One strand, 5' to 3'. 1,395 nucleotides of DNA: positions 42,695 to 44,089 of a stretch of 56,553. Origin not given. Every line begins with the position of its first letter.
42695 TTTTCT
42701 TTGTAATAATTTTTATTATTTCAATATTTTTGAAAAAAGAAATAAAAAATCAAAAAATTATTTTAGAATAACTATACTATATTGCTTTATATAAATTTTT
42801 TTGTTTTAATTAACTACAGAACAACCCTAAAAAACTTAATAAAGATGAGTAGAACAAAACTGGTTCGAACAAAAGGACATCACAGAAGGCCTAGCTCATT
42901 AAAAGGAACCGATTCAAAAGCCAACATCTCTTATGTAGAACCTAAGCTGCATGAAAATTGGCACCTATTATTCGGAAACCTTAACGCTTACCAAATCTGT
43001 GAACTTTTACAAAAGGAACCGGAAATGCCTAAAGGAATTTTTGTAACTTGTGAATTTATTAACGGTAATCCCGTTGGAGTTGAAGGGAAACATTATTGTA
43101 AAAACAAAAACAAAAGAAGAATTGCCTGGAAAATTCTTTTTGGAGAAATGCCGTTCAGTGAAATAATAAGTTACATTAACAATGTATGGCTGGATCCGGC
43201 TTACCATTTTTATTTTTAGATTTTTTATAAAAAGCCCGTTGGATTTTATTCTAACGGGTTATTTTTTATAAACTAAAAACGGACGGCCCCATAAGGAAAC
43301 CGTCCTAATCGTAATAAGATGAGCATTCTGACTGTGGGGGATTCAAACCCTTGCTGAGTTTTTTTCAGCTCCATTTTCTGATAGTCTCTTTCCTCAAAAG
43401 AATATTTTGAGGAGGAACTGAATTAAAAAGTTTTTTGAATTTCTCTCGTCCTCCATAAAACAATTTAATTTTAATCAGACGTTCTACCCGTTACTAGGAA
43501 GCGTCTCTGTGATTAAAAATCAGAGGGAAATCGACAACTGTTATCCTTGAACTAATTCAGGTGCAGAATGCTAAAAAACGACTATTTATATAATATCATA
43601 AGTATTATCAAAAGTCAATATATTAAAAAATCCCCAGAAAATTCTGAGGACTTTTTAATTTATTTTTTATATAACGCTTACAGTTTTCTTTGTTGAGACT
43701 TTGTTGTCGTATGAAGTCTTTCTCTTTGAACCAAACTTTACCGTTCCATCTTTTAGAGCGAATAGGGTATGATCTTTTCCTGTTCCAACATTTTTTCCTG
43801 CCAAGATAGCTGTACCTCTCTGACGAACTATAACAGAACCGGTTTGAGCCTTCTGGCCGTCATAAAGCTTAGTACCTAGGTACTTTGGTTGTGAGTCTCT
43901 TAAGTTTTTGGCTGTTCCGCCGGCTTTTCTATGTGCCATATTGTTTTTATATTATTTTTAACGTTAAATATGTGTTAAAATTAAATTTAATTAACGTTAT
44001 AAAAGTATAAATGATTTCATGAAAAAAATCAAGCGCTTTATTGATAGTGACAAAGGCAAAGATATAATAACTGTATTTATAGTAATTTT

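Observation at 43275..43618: Orphan ~310-nt structured RNA gene with its own promoter and terminator, class not recognisable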

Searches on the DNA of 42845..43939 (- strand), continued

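Call 56: search_with_rna_model(model_id=R1, sources=[window, L004, L005, L006, L007, L008, L009, L010, L011, L012, L013, L014, L015, L016, L017, L018, L019, L020, L021, L022, L023, L024, L025, L026, L027, L028, L029, L030, L031, L032, L033, L034, L035, L036, L037, L038, L039, L040, L041, L042, L043, L044, L045, L046, L047, L048, L049, L050, L051, L052, L053, L054, L055, L056, L057, L058, L059, L060, L061, L062, L063, L064, L065, L066, L067, L068, L069, L070, L071, L072, L073, L074, L075, L076, L077, L078, L079, L080, L081, L082, L083, L084, L085, L086, L087, L112, L113, L114, L115, L116], max_evalue=10)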
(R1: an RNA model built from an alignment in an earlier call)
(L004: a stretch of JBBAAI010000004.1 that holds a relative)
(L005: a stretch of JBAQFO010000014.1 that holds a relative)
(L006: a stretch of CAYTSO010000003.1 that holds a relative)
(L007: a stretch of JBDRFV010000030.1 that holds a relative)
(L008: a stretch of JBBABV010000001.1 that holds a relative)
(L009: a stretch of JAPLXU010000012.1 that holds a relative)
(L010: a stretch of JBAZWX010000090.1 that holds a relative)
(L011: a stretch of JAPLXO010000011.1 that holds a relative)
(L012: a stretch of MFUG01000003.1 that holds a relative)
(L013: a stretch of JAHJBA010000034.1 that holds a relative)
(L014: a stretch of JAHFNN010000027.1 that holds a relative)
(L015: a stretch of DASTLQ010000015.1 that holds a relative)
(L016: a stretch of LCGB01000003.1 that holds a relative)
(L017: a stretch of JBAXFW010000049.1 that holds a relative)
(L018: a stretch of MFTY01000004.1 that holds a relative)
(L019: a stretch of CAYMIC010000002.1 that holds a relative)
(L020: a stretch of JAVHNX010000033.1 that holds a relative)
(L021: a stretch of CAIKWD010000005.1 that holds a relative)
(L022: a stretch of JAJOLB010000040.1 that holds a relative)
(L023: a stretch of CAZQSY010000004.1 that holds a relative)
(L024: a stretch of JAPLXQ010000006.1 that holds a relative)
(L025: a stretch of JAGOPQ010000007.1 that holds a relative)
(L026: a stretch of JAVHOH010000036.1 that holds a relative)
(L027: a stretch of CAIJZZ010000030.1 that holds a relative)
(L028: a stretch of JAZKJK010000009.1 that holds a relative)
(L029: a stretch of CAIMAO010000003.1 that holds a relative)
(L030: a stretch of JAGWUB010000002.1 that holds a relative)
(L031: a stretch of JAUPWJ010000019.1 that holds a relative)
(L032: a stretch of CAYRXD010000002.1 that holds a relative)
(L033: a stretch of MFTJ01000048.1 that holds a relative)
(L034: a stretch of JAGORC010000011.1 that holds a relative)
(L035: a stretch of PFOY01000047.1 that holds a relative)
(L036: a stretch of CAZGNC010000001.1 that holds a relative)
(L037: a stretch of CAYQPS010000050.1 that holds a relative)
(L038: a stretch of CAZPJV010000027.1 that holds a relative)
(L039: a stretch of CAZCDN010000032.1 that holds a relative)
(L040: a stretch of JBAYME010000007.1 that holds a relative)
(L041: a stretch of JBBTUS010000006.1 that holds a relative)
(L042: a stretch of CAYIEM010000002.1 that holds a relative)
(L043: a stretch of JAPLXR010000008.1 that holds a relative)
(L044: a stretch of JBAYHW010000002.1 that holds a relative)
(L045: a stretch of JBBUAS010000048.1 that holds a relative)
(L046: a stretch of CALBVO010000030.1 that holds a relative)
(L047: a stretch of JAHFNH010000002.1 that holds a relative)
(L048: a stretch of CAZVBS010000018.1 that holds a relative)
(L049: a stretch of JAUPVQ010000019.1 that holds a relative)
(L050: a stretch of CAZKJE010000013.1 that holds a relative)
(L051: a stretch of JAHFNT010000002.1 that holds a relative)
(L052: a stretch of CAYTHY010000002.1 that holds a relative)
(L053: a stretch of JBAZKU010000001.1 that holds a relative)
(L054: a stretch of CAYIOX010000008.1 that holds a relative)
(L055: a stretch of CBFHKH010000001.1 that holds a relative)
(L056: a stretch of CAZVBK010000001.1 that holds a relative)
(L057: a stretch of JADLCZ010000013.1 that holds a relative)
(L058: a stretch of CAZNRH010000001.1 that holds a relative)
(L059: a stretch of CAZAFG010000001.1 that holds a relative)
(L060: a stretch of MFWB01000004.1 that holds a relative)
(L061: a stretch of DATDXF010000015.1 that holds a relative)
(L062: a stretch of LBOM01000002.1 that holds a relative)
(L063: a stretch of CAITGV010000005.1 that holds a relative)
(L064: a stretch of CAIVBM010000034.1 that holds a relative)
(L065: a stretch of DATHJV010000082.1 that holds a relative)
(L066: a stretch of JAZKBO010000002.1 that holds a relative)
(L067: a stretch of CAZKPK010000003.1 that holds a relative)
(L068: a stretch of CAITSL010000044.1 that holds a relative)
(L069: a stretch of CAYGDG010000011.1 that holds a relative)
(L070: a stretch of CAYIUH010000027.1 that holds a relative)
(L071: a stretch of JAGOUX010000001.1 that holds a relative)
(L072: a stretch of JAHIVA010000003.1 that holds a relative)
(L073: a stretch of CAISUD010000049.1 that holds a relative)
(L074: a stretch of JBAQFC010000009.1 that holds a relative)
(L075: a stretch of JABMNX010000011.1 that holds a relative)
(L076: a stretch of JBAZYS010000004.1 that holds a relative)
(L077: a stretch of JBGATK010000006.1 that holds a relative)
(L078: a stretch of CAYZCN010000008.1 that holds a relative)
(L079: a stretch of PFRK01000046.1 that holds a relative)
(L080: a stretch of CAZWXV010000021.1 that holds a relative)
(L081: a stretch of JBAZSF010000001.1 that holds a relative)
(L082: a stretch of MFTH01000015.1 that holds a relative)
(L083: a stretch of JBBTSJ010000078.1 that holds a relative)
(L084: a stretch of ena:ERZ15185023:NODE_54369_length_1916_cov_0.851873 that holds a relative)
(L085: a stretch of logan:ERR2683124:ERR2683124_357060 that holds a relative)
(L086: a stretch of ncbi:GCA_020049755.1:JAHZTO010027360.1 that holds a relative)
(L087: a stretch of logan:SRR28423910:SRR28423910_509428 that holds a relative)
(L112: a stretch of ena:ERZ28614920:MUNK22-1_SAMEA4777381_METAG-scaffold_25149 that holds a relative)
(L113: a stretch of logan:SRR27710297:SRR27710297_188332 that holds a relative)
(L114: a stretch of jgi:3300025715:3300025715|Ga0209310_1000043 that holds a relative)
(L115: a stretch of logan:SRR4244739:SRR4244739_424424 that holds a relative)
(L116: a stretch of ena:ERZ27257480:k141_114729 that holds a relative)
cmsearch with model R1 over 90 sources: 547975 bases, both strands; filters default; matches with E-value up to 10: 17.
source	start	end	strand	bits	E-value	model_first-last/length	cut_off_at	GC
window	43306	43584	-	347.9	9.9e-95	1-279/279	no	0.35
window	43391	43431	+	14.7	0.059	172-212/279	no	0.29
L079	2742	2816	-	10.5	0.9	1-279/279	no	0.29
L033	474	523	-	9.8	1.4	1-279/279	no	0.3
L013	3798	3838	-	8.8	2.7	1-279/279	no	0.37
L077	4360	4415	+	8.7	2.9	1-279/279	no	0.36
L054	529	567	+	8.5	3.1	1-279/279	no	0.33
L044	1599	1625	+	8.1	4.1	1-279/279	no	0.26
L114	1015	1081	+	7.7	5.3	1-279/279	no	0.39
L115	177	243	+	7.7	5.3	1-279/279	no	0.39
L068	4473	4512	+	7.5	6.2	172-211/279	no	0.17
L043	1512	1554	+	7.4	6.5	1-279/279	no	0.21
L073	4625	4654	+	7.4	6.5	1-279/279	no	0.2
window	20077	20105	-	7.3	6.8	1-279/279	no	0.41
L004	745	774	-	7.2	7.5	1-279/279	no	0.2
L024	5606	5647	-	7.1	8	119-160/279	no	0.21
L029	286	348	-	6.8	9.5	1-279/279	no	0.35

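Call 65: search_with_rna_model(model_id=R1, source=L117, max_evalue=10, show_alignments=2)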
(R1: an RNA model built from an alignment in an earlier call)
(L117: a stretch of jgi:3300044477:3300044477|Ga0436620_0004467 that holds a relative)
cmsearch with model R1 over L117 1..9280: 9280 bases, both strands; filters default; matches with E-value up to 10: 6.
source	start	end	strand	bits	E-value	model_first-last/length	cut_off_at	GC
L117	6937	6975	-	8.3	0.061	1-279/279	no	0.23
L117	7103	7142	-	5.2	0.44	1-279/279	no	0.32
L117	7058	7089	-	4.7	0.62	1-279/279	no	0.28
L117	6896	6924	-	2.3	2.9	1-279/279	no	0.17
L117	242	281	-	2.1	3.3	1-279/279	no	0.28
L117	6978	7001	-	1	6.7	126-153/279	no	0.21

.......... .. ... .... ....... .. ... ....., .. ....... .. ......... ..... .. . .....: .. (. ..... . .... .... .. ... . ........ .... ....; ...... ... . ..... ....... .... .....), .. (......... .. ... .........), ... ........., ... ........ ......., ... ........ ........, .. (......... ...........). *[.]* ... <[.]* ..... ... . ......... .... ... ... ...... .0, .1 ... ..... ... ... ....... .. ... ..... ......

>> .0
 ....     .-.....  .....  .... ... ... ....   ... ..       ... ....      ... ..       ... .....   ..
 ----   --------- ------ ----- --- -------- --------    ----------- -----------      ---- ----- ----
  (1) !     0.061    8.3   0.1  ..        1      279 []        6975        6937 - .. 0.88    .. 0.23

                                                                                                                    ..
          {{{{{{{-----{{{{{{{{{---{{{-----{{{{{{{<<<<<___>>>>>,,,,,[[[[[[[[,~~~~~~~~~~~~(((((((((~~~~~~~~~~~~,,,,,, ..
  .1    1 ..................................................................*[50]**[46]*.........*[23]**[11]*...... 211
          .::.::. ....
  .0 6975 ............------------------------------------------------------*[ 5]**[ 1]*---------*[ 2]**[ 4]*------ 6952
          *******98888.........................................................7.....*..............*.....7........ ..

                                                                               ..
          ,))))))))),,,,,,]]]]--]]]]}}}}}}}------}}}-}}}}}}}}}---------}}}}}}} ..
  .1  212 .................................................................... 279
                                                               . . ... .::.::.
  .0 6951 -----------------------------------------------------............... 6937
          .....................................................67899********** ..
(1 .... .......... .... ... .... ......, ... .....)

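Call 70: search_rna_families(sources=[L117, L118, L119, L120, L121], threshold=gathering)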
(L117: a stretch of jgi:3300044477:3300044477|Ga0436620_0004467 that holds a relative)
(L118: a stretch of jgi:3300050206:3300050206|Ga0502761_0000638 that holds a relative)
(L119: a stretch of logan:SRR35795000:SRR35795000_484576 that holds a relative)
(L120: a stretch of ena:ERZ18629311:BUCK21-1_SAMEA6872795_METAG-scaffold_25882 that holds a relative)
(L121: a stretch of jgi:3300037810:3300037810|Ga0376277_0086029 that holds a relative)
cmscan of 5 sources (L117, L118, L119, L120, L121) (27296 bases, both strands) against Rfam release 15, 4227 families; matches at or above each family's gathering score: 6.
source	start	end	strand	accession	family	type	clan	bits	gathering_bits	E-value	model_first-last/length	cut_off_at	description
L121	856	927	-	RF00005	tRNA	Gene; tRNA;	CL00001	70.6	29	9.1e-14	1-71/71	no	tRNA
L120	995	1068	+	RF00005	tRNA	Gene; tRNA;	CL00001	68.8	29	2.9e-13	1-71/71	no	tRNA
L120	858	931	+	RF00005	tRNA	Gene; tRNA;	CL00001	65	29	3.2e-12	1-71/71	no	tRNA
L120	605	677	+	RF00005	tRNA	Gene; tRNA;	CL00001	63.7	29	7e-12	1-71/71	no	tRNA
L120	741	811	+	RF00005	tRNA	Gene; tRNA;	CL00001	63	29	1.1e-11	1-71/71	no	tRNA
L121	1796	1869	+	RF00005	tRNA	Gene; tRNA;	CL00001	62.9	29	1.2e-11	1-71/71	no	tRNA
